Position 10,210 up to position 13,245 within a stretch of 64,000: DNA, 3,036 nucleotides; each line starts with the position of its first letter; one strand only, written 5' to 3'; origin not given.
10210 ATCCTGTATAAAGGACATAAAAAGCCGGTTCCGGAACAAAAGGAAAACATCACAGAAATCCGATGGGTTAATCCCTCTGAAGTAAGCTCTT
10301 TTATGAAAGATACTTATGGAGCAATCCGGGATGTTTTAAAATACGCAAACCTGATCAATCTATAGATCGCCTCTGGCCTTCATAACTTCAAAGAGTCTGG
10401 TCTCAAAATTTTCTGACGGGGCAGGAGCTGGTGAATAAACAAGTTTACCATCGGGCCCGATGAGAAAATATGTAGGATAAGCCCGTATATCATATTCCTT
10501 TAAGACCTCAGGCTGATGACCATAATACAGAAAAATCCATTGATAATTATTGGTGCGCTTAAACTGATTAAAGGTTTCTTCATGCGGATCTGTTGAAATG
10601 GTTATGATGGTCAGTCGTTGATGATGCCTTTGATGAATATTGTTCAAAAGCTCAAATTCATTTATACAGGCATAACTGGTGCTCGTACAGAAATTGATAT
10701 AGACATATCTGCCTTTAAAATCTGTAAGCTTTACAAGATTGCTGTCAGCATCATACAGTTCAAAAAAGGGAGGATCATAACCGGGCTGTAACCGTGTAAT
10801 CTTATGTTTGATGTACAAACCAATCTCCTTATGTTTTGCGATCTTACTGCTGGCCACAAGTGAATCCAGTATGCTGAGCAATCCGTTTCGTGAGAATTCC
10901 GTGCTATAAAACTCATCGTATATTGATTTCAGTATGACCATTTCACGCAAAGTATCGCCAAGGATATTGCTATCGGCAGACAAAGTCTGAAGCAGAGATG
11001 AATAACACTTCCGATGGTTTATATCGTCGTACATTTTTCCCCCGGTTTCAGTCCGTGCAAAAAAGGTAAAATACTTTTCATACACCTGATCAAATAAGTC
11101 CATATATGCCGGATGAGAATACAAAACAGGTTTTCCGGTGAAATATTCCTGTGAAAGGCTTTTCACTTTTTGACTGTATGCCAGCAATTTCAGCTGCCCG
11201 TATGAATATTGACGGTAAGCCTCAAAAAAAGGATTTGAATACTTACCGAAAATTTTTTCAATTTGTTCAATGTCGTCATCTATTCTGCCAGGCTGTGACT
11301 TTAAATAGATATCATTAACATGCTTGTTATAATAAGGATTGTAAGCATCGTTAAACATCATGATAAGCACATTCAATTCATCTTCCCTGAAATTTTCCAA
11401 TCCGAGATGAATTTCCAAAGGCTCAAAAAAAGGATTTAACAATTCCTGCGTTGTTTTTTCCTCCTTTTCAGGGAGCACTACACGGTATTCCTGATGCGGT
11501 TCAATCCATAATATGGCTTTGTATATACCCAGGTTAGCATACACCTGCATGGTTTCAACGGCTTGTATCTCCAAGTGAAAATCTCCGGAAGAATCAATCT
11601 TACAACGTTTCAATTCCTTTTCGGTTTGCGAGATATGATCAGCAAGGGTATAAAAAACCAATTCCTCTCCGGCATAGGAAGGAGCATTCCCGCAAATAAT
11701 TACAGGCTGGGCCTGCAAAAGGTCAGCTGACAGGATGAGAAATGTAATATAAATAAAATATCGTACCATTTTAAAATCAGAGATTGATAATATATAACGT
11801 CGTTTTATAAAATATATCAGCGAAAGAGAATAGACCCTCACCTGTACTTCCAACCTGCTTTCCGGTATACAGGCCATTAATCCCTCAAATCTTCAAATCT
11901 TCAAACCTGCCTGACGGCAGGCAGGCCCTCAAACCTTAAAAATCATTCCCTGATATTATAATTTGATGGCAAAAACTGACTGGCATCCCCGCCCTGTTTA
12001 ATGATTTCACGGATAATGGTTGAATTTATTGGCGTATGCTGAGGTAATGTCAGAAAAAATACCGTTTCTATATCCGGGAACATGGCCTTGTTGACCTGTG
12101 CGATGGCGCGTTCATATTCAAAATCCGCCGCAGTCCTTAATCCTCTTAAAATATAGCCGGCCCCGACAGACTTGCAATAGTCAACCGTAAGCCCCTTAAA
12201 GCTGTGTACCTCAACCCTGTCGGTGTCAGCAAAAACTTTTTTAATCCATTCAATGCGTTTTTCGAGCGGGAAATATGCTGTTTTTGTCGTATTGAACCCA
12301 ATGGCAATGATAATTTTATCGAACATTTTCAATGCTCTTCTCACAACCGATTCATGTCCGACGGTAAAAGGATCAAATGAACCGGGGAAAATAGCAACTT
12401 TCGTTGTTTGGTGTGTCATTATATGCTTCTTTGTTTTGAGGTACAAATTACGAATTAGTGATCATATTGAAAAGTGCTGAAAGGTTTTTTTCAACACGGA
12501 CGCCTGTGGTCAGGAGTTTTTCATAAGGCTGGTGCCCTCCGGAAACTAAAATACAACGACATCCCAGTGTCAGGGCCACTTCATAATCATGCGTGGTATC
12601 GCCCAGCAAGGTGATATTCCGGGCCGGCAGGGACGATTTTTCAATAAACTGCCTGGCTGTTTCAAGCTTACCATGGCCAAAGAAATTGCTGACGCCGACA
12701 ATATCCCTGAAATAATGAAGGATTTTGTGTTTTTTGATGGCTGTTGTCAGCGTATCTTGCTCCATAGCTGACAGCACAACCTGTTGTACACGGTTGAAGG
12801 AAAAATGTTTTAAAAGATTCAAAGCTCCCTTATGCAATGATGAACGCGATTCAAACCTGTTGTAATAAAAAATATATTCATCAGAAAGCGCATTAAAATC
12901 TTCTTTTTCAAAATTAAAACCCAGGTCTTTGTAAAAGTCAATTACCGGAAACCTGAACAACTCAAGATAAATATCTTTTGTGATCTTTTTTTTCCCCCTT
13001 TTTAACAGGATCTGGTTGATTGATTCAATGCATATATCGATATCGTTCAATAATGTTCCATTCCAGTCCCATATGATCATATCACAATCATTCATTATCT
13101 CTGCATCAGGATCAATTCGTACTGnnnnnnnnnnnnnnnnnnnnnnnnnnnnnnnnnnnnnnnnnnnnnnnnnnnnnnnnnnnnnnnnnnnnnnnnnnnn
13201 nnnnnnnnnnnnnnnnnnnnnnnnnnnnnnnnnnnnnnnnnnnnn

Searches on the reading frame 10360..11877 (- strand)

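Call 53: search_protein_families(library=pfam, proteins=[window:10360-11877:-], max_evalue=0.00001)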
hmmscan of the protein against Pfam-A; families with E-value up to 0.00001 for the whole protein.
window:10360-11877:- (505 aa): 3 families
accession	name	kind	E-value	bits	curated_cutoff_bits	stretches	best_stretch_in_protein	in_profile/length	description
PF00578.27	AhpC-TSA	-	2.1e-12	47.5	26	1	370-481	6-123/124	AhpC/TSA family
PF08534.16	Redoxin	-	5.3e-11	43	26.6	1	370-487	7-136/148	Redoxin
PF13905.12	Thioredoxin_8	-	1.8e-09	38.2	27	1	389-478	1-93/94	Thioredoxin-like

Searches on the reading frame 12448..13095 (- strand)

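Call 8: search_protein_families(library=pfam, proteins=[window:12448-13095:-], max_evalue=0.001)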
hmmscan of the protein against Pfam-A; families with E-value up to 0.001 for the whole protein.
window:12448-13095:- (215 aa): 4 families
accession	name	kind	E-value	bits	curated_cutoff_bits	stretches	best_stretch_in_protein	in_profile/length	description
PF13419.12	HAD_2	-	5.9e-19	69.3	23.8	1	7-184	1-178/178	Haloacid dehalogenase-like hydrolase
PF00702.32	Hydrolase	-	2.3e-05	25.3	26.4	1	5-174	2-187/191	haloacid dehalogenase-like hydrolase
PF13242.12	Hydrolase_like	-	4.4e-05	23.7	22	1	146-194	9-58/75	HAD-hyrolase-like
PF12710.13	HAD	-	9.7e-05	23.3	27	0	7-174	1-188/189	haloacid dehalogenase-like hydrolase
